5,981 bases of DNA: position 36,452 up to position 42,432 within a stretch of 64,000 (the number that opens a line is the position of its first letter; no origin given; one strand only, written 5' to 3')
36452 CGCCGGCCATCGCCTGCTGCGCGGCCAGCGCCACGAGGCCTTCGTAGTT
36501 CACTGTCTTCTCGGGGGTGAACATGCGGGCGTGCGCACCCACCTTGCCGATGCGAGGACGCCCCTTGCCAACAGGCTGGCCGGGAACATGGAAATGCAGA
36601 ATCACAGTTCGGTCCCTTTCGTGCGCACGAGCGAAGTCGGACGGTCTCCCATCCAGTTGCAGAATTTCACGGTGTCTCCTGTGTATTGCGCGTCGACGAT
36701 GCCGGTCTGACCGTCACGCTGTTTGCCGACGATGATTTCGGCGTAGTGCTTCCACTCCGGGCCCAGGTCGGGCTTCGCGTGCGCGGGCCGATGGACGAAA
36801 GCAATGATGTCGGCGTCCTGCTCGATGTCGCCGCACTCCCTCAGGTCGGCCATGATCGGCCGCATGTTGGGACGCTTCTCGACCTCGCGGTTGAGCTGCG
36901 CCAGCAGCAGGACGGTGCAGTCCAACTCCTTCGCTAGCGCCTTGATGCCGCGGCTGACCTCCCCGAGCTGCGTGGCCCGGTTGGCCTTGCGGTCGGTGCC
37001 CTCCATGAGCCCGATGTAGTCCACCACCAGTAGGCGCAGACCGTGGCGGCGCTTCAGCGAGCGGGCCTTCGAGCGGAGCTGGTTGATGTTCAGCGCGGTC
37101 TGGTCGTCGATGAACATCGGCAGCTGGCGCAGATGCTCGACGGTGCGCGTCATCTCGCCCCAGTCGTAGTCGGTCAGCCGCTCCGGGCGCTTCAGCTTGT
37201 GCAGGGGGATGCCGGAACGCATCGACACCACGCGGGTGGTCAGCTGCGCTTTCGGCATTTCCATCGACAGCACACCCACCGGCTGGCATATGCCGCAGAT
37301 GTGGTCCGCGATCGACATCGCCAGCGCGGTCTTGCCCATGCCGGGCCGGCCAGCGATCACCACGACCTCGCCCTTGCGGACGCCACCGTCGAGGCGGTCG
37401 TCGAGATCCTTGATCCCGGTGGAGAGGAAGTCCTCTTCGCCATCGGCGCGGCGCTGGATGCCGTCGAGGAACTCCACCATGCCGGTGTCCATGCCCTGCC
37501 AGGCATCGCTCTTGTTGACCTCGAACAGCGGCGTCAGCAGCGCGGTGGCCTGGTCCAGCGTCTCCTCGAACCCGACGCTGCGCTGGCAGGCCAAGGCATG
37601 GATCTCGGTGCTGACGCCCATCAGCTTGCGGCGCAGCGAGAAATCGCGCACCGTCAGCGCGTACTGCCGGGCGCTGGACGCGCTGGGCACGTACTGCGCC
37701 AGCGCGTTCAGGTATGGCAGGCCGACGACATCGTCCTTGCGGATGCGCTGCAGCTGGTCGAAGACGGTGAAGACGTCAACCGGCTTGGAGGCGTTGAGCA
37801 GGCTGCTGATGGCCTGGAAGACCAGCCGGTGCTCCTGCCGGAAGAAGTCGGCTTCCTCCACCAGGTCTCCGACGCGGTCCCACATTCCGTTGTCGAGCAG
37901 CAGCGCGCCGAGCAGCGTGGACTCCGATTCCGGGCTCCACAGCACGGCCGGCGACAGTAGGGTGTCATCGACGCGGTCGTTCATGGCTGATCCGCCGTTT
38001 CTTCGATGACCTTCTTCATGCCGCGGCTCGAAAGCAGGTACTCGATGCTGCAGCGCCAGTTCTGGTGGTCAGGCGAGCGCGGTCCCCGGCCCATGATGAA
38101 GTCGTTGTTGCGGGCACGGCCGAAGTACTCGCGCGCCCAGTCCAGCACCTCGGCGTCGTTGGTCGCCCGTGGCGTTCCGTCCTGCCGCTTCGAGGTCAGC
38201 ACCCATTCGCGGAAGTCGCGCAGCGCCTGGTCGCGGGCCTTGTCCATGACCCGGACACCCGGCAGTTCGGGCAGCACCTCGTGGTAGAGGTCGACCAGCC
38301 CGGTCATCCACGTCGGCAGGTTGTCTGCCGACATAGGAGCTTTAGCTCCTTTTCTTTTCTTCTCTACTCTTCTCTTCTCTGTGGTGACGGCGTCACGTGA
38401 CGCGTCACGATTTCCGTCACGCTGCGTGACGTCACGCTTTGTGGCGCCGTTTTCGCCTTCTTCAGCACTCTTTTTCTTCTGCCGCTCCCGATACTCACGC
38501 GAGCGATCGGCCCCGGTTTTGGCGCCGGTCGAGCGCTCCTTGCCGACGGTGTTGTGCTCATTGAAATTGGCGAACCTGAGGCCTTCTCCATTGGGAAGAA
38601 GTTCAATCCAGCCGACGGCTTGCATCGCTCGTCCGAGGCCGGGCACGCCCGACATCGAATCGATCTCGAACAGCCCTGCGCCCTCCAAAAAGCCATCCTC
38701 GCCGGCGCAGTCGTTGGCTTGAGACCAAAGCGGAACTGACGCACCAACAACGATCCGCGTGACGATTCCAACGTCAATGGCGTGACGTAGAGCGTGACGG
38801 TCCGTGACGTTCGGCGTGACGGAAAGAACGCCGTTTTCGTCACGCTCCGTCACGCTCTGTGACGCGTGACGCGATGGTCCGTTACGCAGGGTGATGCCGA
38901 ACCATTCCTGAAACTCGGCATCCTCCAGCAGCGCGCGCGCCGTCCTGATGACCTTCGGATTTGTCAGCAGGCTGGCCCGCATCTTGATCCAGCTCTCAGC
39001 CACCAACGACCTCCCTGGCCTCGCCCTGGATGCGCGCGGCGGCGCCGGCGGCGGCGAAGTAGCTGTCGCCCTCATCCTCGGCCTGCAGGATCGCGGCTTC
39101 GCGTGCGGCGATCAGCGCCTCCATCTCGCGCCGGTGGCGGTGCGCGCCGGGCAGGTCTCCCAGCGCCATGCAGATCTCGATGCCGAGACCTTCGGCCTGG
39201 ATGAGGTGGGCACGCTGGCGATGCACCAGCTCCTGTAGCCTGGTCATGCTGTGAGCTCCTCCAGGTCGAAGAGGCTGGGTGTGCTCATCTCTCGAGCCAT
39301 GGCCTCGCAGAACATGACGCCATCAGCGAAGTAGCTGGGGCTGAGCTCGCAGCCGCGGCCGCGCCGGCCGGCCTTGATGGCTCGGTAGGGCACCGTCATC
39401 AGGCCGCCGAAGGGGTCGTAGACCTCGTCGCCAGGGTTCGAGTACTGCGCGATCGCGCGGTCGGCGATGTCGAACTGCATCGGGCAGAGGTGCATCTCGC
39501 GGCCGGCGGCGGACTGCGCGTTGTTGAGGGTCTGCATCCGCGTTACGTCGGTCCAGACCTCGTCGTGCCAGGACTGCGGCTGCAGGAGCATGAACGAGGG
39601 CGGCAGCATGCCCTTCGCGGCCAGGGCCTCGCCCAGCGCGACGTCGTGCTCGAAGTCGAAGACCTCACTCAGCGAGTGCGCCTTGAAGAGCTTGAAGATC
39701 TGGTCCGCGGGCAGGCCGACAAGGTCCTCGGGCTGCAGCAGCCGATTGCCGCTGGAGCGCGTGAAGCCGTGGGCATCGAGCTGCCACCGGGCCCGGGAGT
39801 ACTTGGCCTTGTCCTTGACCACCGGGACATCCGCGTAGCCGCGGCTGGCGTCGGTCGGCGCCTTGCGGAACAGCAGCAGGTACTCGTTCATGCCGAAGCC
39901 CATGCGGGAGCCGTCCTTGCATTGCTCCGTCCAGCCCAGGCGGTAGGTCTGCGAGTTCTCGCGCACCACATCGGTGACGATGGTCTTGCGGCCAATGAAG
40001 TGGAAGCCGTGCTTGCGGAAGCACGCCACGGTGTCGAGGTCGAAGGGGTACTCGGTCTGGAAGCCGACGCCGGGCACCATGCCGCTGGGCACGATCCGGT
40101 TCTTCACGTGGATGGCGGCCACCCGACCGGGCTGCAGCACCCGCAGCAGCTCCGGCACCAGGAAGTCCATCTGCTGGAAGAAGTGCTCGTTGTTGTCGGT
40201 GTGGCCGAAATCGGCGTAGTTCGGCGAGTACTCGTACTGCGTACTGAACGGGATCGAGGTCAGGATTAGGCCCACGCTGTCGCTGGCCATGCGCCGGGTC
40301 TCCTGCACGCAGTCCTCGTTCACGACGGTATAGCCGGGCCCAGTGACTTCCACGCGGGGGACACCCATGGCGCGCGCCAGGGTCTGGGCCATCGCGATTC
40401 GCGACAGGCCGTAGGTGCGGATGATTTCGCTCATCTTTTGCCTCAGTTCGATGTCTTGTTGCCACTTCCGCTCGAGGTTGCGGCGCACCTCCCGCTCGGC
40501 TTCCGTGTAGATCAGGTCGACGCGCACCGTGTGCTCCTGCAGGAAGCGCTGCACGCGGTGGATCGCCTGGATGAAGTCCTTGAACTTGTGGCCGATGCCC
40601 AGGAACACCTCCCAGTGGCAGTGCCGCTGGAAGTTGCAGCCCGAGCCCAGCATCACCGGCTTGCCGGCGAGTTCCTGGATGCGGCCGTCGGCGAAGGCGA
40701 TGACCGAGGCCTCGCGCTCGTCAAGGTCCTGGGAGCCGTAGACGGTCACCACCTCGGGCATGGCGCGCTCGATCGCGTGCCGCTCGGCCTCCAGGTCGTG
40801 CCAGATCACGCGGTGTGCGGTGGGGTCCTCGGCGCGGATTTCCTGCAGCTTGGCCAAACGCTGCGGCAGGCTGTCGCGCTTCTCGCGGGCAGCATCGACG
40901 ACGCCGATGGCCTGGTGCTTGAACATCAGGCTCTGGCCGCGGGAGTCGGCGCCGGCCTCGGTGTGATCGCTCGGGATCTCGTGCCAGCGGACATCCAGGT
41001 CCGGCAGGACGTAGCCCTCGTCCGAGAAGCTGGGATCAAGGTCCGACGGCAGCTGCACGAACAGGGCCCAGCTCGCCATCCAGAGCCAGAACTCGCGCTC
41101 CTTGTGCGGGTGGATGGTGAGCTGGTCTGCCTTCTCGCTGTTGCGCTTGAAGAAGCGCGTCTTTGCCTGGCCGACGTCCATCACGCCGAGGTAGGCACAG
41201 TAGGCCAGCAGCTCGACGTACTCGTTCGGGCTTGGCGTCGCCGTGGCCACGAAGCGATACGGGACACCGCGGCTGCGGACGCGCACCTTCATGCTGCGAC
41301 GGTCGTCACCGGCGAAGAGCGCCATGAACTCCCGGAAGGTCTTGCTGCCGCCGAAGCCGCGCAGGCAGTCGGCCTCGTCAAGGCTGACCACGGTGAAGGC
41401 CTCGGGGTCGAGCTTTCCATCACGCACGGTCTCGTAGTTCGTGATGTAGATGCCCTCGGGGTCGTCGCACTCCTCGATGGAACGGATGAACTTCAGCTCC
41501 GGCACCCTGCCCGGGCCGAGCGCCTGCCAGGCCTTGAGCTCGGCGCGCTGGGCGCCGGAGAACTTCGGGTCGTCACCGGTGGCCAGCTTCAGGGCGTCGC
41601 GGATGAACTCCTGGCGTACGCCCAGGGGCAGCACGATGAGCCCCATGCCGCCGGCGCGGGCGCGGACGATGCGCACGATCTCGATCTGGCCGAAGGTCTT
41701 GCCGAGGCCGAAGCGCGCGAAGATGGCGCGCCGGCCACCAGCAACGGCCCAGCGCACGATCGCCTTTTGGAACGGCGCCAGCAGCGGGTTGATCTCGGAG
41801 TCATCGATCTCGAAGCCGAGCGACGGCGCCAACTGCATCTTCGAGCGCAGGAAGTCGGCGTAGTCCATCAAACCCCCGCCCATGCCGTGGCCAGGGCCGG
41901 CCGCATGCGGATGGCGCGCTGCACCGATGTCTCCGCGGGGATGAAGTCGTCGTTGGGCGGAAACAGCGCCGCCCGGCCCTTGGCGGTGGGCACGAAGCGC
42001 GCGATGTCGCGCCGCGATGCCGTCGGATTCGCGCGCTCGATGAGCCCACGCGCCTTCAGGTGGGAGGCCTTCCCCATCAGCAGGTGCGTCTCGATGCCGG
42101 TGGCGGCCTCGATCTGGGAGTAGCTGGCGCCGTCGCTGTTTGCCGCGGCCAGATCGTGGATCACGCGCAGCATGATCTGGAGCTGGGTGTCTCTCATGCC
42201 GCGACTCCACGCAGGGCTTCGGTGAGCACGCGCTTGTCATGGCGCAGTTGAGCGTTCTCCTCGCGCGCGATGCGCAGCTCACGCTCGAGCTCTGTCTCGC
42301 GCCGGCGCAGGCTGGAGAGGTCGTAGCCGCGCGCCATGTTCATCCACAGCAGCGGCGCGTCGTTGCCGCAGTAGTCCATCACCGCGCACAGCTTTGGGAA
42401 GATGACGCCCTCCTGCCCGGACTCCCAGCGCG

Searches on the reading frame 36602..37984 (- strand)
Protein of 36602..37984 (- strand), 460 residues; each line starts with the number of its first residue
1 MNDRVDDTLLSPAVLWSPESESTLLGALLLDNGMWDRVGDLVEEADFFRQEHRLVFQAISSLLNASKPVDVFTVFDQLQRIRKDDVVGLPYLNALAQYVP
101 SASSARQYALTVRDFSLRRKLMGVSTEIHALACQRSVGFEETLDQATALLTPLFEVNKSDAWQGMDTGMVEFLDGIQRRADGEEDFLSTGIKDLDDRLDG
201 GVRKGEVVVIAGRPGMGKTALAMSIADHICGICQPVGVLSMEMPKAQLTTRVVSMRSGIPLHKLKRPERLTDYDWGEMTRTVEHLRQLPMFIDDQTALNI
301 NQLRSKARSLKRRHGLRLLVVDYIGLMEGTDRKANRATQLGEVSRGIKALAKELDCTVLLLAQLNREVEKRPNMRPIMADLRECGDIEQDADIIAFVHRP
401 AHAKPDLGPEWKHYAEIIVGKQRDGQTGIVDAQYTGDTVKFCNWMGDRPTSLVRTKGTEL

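Call 9: search_protein_families(library=phrogs, proteins=[window:36602-37984:-])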
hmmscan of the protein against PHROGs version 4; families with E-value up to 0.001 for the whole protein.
window:36602-37984:- (460 aa): 12 families
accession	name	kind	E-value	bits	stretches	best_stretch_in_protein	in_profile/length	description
phrog_19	-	DNA, RNA and nucleotide metabolism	3.6e-97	327.7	1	15-435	158-572/621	DnaB-like replicative helicase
phrog_243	-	DNA, RNA and nucleotide metabolism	7.9e-45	153.9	1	188-441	19-265/273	DnaB-like replicative helicase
phrog_11530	-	unknown function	1.4e-40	140.1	1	289-440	5-155/184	-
phrog_239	-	DNA, RNA and nucleotide metabolism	1.4e-36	127.8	1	183-439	336-594/801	DNA primase/helicase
phrog_5482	-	unknown function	1.2e-08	35.1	1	204-454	50-309/341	-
phrog_23150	-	unknown function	2.1e-07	31.7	1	90-227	76-216/217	-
phrog_19347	-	unknown function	3.5e-07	31.5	0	381-400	1-20/79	-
phrog_97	-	other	4.9e-06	27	1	183-228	46-96/506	UvsX-like recombinase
phrog_8337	-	DNA, RNA and nucleotide metabolism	1.6e-05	25.5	0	183-226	46-89/273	DNA repair protein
phrog_20000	-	unknown function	1.7e-05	25.9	1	16-69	27-80/132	-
phrog_6891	-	other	2.7e-05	25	1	176-252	8-89/310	ATPase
phrog_3213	-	DNA, RNA and nucleotide metabolism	0.00044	20.1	0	183-236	199-254/509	DnaB-like replicative helicase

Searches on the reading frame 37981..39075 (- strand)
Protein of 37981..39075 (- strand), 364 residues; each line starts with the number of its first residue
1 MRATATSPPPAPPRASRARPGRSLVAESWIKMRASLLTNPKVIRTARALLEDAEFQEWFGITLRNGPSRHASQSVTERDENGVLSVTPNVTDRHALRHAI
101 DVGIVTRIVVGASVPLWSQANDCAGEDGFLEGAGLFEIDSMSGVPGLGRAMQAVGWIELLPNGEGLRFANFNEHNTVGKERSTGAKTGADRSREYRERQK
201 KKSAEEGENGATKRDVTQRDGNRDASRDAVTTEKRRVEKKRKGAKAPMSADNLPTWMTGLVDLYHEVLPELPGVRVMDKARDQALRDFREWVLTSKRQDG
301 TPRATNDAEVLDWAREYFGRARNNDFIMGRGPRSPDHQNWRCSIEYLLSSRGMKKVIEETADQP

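Call 9: search_protein_families(library=phrogs, proteins=[window:37981-39075:-])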
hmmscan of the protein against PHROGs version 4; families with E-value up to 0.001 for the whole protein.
window:37981-39075:- (364 aa): 9 families
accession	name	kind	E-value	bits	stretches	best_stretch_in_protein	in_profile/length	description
phrog_2509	-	DNA, RNA and nucleotide metabolism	1.5e-21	78.2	1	97-248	20-167/277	replication initiation protein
phrog_5810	-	DNA, RNA and nucleotide metabolism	1.2e-14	55.5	1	227-361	143-266/268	replication initiation protein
phrog_9474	-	DNA, RNA and nucleotide metabolism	1.2e-10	42.4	1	94-249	15-163/288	replication initiation protein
phrog_345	-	DNA, RNA and nucleotide metabolism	5.5e-09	37.1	1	169-362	129-290/297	replication initiation O-like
phrog_10469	-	DNA, RNA and nucleotide metabolism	7.7e-09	36.3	1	153-359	87-270/305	DnaD-like helicase loader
phrog_22470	-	DNA, RNA and nucleotide metabolism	5.2e-06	26.5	1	249-359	239-336/340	replication protein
phrog_2447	-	DNA, RNA and nucleotide metabolism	4.8e-05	24.5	1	138-232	50-153/295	replication initiation protein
phrog_21472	-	unknown function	0.00013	22.7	1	186-359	122-289/299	-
phrog_24933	-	unknown function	0.00017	22.4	1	259-362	25-125/127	-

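Call 10: search_protein_families(library=pfam, proteins=[window:37981-39075:-], max_evalue=0.01)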
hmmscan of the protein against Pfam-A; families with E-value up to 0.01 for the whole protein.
window:37981-39075:- (364 aa): 0 families

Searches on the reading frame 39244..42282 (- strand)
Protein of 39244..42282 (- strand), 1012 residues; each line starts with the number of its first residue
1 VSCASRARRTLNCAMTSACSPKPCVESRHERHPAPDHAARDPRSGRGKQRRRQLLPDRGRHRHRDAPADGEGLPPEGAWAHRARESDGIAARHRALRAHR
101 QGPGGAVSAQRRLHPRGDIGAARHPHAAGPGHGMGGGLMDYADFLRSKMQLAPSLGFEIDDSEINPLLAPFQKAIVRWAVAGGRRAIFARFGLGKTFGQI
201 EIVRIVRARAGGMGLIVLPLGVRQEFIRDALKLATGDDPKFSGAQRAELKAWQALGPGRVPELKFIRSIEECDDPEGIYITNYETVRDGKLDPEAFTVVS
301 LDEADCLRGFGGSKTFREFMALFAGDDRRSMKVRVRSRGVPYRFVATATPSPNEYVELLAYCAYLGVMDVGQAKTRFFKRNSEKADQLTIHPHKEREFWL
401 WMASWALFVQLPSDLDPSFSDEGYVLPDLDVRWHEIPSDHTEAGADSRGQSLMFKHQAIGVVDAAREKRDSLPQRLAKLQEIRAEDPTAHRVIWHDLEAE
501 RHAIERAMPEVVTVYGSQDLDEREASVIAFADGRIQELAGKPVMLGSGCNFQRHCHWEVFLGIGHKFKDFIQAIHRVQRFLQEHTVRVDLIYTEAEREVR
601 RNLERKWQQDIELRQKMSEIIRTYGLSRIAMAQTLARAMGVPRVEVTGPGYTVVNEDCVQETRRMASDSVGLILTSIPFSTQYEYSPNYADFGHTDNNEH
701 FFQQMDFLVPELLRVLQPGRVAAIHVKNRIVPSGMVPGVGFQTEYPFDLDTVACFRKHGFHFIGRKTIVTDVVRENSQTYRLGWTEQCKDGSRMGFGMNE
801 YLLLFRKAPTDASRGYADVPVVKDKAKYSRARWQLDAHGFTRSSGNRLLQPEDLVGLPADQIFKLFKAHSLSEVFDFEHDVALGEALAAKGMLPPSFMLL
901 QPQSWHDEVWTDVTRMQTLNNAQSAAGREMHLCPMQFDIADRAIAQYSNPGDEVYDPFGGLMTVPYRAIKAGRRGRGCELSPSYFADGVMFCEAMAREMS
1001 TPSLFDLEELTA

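Call 9: search_protein_families(library=phrogs, proteins=[window:39244-42282:-])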
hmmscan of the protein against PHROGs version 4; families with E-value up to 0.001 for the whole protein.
window:39244-42282:- (1012 aa): 8 families
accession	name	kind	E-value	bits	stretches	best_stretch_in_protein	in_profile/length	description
phrog_16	-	DNA, RNA and nucleotide metabolism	1.4e-115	388.6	1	128-1010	249-927/986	DNA helicase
phrog_31240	-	unknown function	8.2e-28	97.5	2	138-193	1-55/89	-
phrog_62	-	DNA, RNA and nucleotide metabolism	3.2e-27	95.5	1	162-608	691-1127/1881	DNA helicase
phrog_67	-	other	4e-19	70.1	1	645-1005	118-356/743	DNA methyltransferase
phrog_22996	-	unknown function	1e-05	26.7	1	588-623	3-38/70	-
phrog_3008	-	other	7.9e-05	23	1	938-998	157-217/244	DNA methyltransferase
phrog_498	-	other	0.00023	20.8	1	934-985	360-413/633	DNA methyltransferase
phrog_6025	-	other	0.00068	20.3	0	651-731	12-88/192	DNA methyltransferase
